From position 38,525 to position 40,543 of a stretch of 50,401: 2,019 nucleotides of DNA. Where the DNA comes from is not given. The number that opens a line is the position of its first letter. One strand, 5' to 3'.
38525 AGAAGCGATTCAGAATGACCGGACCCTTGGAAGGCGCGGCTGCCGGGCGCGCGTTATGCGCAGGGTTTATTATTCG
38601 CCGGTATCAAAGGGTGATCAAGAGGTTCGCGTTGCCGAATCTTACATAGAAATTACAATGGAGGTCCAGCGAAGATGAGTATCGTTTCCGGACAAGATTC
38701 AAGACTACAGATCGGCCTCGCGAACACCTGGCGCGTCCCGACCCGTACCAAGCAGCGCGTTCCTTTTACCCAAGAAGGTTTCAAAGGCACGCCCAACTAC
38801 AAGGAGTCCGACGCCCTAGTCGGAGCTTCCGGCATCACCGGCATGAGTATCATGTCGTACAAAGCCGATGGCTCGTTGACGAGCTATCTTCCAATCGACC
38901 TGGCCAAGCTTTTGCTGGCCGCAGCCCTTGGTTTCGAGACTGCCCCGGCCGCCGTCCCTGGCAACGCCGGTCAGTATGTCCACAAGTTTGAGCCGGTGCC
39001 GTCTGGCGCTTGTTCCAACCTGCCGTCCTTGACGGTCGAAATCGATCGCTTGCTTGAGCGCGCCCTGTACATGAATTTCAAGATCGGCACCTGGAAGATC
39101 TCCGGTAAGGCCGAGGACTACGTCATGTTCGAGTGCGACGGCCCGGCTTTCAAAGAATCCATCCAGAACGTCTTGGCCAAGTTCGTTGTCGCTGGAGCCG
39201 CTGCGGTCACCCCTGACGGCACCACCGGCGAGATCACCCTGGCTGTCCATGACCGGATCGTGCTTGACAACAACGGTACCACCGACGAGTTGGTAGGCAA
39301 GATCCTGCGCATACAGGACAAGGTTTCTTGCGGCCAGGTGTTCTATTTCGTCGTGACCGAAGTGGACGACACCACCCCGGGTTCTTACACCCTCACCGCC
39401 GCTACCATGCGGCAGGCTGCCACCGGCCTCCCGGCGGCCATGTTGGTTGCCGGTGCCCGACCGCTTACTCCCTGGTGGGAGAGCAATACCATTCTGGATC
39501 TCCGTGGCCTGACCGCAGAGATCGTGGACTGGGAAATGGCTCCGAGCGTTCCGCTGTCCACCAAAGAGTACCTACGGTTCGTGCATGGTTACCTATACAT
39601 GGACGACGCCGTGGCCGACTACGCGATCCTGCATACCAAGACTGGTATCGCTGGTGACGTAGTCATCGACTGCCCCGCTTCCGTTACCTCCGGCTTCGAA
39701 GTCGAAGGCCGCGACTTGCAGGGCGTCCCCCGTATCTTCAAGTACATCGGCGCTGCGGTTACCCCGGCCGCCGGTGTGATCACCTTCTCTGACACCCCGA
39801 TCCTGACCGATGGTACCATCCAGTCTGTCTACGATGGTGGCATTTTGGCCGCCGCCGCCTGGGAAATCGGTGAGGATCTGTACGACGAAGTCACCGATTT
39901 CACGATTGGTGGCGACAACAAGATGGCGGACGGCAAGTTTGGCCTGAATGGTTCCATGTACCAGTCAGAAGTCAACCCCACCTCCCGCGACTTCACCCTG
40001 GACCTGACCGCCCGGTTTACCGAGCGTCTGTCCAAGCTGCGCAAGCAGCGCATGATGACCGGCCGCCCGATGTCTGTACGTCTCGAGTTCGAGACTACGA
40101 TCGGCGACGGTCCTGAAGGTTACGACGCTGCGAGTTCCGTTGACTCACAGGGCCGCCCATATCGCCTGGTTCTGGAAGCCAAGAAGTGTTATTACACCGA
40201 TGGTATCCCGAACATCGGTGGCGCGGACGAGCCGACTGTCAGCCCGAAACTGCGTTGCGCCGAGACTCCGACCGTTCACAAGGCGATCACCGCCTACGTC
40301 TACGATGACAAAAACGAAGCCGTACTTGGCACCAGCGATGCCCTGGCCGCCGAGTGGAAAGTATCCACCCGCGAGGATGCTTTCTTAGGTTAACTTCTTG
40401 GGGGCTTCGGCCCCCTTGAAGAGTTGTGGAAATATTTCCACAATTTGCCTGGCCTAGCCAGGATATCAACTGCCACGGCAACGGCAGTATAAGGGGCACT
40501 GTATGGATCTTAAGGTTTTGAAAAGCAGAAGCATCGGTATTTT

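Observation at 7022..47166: An 18-bp perfect palindrome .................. occurs 10 times, each at the head of a gene or operon, on both gene blocks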

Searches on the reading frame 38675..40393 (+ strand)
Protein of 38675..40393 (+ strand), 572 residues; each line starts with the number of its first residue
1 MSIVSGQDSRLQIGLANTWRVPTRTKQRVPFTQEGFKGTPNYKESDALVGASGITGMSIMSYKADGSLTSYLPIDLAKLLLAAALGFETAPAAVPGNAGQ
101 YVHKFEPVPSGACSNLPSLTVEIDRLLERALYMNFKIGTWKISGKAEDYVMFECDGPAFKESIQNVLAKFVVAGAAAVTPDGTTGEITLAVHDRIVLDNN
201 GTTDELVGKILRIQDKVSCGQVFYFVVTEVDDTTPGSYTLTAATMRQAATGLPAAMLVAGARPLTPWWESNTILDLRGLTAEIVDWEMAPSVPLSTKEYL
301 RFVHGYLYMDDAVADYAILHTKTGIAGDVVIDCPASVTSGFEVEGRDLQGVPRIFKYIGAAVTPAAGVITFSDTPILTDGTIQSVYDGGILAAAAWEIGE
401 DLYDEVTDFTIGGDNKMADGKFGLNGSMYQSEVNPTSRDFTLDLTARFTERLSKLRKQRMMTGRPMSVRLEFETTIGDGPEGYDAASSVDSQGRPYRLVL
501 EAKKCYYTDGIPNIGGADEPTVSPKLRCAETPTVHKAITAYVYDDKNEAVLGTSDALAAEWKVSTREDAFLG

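Call 60: search_protein_families(library=phrogs, max_evalue=0.001, proteins=[window:38675-40393:+])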
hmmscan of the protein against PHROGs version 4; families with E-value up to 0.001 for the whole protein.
window:38675-40393:+ (572 aa): 1 family
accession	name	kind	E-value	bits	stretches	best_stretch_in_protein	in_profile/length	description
phrog_290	-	tail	6.5e-19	69.5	2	3-171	13-180/411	minor tail protein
